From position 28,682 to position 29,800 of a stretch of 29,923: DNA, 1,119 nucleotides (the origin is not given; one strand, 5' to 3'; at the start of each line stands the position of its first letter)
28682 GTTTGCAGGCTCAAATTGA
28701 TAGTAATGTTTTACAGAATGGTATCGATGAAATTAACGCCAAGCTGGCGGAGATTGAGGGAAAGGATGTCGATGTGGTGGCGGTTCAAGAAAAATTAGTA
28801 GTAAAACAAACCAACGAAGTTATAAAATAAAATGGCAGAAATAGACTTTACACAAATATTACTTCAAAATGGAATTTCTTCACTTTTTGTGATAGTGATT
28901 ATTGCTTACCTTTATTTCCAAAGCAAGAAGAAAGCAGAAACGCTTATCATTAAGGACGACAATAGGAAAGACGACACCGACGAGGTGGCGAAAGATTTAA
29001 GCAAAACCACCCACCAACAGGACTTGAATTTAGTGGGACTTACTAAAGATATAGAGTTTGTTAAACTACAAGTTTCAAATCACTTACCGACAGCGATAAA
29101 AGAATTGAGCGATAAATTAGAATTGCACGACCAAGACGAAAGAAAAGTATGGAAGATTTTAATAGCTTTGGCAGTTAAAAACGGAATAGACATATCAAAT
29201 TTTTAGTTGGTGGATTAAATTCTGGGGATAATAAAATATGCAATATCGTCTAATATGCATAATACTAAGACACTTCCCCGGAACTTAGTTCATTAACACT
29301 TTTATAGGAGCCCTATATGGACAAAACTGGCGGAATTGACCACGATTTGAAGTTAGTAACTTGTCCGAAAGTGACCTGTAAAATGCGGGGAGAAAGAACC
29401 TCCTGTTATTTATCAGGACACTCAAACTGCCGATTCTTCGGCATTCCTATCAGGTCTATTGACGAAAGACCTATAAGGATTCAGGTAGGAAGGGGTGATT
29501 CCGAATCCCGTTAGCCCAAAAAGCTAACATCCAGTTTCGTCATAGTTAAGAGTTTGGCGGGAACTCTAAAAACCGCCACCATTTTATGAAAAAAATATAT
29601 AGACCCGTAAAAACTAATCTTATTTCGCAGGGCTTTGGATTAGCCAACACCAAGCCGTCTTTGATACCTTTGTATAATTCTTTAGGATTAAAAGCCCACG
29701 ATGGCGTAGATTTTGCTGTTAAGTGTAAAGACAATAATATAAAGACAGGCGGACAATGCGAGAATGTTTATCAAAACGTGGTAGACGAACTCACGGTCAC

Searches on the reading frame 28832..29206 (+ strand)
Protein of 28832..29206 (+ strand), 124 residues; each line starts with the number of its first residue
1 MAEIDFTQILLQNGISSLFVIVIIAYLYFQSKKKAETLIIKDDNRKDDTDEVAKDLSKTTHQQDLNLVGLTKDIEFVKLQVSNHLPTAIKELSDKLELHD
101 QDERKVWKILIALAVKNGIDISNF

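Call 13: search_protein_families(library=pfam, proteins=[window:28832-29206:+], max_evalue=0.01)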
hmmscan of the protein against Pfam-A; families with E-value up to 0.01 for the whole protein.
window:28832-29206:+ (124 aa): 0 families

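Call 14: search_protein_families(library=phrogs, proteins=[window:28832-29206:+], max_evalue=0.01)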
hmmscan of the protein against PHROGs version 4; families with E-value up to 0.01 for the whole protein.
window:28832-29206:+ (124 aa): 0 families

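Call 16: find_related_loci(query=window:28832-29206:+, collection=viral_contigs, flank=3000)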
Query window:28832-29206:+ (124 aa) in viral_contigs; peptide patterns used: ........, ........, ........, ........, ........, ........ (x = any residue, [..] = any of these).
196 stretches matched a pattern; 1 encode a relative of the query (tblastn E <= 1e-3); 1 distinct loci.
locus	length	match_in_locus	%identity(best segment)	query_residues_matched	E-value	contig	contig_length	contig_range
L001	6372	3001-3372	81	1-124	2e-67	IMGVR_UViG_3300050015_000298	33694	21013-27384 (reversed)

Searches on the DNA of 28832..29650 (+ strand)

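Call 4: search_rna_families(source=window, start=29150, end=29650, threshold=evalue, max_evalue=10, show_alignments=4)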
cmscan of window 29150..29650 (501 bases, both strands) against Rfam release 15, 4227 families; matches with E-value up to 10: 3.
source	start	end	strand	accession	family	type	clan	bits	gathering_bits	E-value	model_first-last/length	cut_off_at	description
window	29565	29606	-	RF02056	STnc390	Gene; sRNA;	-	13.9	50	4.6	1-60/60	no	Salmonella sRNA STnc390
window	29518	29622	-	RF02043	HOTTIP_4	Gene; lncRNA;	-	12.7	45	9.9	67-166/166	no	HOXA transcript at the distal tip, conserved region 4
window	29378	29435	+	RF01128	sR43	Gene; snRNA; snoRNA; CD-box;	-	11.5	45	2.5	1-56/56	no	Small nucleolar RNA sR42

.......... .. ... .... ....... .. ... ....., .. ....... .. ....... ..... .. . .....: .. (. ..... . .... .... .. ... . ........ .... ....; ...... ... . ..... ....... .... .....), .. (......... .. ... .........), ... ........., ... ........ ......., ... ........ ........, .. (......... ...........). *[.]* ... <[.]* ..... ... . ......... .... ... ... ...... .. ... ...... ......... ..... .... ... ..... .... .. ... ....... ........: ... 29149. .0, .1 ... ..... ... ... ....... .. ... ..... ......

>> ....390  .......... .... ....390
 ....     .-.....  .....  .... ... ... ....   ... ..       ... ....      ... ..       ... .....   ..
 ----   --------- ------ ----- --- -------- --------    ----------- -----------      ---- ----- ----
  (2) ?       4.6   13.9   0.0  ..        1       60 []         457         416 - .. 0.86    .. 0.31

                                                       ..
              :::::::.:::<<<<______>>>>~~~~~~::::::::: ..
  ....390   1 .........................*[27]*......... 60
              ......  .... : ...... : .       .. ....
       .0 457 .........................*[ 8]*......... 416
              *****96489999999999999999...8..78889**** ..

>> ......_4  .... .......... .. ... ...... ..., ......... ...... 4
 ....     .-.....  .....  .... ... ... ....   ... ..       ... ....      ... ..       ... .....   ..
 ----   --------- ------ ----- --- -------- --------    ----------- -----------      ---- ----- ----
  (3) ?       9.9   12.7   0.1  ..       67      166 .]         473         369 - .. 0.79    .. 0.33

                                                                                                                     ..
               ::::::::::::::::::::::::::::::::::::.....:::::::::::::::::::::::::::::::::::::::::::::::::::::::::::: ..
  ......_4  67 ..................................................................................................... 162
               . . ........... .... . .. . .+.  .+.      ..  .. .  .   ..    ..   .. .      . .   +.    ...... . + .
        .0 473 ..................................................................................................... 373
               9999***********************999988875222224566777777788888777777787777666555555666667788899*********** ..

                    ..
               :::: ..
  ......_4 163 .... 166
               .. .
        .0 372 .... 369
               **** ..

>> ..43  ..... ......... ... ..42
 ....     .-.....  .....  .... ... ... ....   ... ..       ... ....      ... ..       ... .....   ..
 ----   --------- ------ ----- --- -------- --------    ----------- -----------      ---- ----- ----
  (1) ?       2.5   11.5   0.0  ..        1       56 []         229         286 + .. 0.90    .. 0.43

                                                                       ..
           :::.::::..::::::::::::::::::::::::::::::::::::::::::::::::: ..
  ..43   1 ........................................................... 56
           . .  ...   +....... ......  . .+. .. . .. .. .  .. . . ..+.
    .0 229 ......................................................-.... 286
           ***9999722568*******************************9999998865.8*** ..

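Call 8: search_dna_similar(query=window:29207-29590:+, collection=phages, mode=distant, max_evalue=0.01, max_rows=40)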
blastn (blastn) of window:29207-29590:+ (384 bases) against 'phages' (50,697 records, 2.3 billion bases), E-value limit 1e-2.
No match.

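Call 35: search_rna_families(sources=[L001, L002, L003], threshold=gathering)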
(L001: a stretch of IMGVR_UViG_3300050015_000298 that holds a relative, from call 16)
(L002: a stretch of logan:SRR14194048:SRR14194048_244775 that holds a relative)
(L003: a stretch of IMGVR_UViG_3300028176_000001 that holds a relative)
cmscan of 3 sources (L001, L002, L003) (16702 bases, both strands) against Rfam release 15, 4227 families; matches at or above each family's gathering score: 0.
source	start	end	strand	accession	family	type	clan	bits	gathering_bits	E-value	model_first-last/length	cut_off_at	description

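Call 47: search_rna_families(source=L002, start=3150, end=3650, threshold=evalue, max_evalue=10)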
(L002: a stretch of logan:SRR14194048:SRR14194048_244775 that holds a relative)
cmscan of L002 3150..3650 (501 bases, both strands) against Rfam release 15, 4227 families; matches with E-value up to 10: 2.
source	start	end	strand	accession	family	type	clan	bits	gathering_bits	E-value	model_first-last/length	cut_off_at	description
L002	3260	3447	+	RF02091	DAOA-AS1_2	Gene; lncRNA;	-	16.7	43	0.11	1-205/205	no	DAOA antisense RNA 1 conserved region 2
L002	3439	3496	-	RF00310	snoZ165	Gene; snRNA; snoRNA; CD-box;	-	16.4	90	4.4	1-92/92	no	Small nucleolar RNA Z165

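Call 95: build_rna_model(alignment_id=A9)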
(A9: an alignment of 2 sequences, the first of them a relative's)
Model R1 built from alignment A9 (2 sequences, 114 columns); structure: RNAalifold consensus.
model positions 114; base pairs 31; branch points 1; effective number of sequences 0.87; information 0.59 bits per position. Calibrated on 0.2 Mb of random sequence (short: E-values are rough).
structure used (alignment columns):
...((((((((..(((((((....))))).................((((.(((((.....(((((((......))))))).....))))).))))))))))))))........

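Call 96: search_with_rna_model(model_id=R1, sources=[window, L001, L002, L003, L007, L008, L009, L010, L015, L016, L017, L018, L020, L021, L022, L023], max_evalue=10, show_alignments=6)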
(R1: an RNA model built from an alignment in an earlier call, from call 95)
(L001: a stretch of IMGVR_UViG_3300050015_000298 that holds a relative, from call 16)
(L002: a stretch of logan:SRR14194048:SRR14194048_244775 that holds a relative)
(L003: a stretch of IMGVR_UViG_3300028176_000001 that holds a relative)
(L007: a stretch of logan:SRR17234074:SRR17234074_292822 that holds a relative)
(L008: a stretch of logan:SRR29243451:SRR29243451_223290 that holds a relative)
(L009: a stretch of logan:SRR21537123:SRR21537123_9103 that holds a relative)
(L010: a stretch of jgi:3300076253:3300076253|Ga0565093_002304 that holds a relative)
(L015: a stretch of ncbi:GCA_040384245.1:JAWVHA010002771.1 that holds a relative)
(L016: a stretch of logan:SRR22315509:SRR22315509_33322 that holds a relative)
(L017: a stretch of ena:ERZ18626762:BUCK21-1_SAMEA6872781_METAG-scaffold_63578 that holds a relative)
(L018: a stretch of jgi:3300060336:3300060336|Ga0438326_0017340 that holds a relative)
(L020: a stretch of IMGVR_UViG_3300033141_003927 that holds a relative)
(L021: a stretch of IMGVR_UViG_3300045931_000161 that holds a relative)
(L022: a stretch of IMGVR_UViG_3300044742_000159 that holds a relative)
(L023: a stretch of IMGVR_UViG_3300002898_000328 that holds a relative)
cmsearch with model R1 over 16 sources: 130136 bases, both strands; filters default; matches with E-value up to 10: 5.
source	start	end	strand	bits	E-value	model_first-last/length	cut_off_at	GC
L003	2356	2467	+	134.9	4.1e-31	1-114/114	no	0.46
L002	3199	3306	+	128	2.2e-29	1-114/114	no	0.44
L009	800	867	-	16.3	0.22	1-114/114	no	0.26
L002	3194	3301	-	15.5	0.36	1-114/114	no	0.42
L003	2351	2462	-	15.4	0.37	1-114/114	no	0.46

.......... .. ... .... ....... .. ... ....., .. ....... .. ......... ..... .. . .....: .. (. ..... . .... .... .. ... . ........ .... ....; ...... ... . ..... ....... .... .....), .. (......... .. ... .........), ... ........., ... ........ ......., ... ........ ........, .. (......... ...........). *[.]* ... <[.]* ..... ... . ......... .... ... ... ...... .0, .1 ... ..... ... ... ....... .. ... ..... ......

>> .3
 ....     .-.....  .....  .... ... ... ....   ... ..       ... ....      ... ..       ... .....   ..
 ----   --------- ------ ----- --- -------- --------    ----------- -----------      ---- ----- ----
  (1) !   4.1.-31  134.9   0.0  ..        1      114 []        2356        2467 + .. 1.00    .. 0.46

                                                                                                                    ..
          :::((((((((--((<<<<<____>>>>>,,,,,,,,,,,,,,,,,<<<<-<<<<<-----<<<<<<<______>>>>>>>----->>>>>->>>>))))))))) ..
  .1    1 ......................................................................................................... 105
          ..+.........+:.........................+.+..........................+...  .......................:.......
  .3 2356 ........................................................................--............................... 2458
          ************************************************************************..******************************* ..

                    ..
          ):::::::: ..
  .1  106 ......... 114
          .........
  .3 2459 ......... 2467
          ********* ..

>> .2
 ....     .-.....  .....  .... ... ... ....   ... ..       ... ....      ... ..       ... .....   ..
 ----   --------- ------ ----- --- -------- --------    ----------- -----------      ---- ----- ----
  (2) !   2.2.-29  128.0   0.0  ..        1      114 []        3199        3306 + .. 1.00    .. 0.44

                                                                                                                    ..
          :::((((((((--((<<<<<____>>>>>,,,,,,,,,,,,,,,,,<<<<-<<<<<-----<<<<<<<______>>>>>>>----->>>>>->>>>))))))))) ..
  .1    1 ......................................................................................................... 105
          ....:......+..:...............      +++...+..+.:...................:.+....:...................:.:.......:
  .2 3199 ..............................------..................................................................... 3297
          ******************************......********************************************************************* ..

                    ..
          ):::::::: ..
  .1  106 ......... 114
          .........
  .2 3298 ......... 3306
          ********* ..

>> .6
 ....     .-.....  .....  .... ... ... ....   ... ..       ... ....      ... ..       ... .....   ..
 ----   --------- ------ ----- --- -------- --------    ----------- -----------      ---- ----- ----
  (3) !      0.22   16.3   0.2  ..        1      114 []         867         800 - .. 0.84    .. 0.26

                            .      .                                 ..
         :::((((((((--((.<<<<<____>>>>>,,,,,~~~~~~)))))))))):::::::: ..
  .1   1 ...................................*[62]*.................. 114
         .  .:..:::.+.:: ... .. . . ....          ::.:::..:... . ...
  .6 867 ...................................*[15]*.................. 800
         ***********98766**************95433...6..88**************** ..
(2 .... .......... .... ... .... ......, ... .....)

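Call 97: search_with_rna_model(model_id=R1, source=window, start=29100, end=29400, filters=off, max_evalue=10, show_alignments=2)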
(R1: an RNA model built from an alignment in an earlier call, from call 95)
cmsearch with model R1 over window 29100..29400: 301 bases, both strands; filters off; matches with E-value up to 10: 7.
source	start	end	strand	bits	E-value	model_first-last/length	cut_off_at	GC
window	29217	29291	+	12.8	0.004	1-114/114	no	0.33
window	29212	29286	-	8.7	0.041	1-114/114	no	0.33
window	29140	29168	+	2.8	1.3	1-114/114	no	0.24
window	29354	29375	-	2.2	1.8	62-83/114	no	0.41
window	29296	29319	-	1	3.5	1-114/114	no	0.38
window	29324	29341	+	-0.1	6.5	1-114/114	no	0.5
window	29152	29200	-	-0.1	6.7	1-114/114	no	0.29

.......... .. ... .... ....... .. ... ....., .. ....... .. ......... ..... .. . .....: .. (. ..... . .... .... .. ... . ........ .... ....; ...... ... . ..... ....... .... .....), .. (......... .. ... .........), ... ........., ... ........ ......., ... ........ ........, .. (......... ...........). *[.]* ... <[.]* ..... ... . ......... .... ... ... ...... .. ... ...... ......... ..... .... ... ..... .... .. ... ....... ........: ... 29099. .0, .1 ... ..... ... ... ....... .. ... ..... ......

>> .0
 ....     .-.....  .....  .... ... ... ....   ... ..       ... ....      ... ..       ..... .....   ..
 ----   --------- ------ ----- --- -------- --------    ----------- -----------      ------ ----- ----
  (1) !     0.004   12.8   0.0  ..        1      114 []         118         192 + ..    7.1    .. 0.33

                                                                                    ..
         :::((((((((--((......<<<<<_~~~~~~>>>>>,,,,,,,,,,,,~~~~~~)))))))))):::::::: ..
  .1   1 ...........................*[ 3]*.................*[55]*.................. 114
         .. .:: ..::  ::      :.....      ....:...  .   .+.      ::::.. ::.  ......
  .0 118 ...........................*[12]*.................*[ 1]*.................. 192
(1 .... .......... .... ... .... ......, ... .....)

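Call 98: search_with_rna_model(model_id=R1, source=L001, start=3300, end=3560, filters=off, max_evalue=10, show_alignments=2)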
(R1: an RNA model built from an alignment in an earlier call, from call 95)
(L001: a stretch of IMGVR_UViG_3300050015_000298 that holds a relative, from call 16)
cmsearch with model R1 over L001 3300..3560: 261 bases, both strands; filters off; matches with E-value up to 10: 6.
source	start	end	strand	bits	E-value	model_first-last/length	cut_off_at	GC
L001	3386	3490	+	6.1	0.16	1-114/114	no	0.47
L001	3443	3466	-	3.8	0.61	1-114/114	no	0.38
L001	3321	3349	-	2.6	1.2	1-114/114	no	0.24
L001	3309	3337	+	1.2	2.7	1-114/114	no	0.21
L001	3367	3378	+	0.8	3.4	1-114/114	no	0.17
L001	3366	3380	-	0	5.4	1-114/114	no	0.2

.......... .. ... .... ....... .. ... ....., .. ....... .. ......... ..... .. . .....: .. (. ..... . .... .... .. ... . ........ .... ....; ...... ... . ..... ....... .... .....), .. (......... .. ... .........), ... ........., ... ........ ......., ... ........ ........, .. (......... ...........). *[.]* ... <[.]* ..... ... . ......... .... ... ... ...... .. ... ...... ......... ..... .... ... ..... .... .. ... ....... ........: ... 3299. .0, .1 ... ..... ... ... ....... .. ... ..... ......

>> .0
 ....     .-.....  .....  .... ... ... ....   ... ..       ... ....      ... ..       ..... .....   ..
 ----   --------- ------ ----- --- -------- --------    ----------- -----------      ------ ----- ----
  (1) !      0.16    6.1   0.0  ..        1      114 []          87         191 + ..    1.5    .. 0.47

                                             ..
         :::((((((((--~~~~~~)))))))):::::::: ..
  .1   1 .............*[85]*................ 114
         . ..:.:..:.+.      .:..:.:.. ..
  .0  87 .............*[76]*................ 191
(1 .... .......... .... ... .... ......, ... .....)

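Call 99: search_with_rna_model(model_id=R1, source=L015, start=2440, end=2680, filters=off, max_evalue=10, show_alignments=2)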
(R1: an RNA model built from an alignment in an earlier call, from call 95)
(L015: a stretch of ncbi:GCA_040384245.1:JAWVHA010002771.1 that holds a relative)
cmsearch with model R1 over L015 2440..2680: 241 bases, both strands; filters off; matches with E-value up to 10: 4.
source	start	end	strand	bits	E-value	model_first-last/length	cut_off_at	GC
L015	2498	2642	-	5.2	0.25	1-114/114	no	0.39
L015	2517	2598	+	4.5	0.37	1-114/114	no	0.46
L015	2603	2615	+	0.8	3.2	1-114/114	no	0.31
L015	2455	2465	-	-0.8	8.2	1-114/114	no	0.27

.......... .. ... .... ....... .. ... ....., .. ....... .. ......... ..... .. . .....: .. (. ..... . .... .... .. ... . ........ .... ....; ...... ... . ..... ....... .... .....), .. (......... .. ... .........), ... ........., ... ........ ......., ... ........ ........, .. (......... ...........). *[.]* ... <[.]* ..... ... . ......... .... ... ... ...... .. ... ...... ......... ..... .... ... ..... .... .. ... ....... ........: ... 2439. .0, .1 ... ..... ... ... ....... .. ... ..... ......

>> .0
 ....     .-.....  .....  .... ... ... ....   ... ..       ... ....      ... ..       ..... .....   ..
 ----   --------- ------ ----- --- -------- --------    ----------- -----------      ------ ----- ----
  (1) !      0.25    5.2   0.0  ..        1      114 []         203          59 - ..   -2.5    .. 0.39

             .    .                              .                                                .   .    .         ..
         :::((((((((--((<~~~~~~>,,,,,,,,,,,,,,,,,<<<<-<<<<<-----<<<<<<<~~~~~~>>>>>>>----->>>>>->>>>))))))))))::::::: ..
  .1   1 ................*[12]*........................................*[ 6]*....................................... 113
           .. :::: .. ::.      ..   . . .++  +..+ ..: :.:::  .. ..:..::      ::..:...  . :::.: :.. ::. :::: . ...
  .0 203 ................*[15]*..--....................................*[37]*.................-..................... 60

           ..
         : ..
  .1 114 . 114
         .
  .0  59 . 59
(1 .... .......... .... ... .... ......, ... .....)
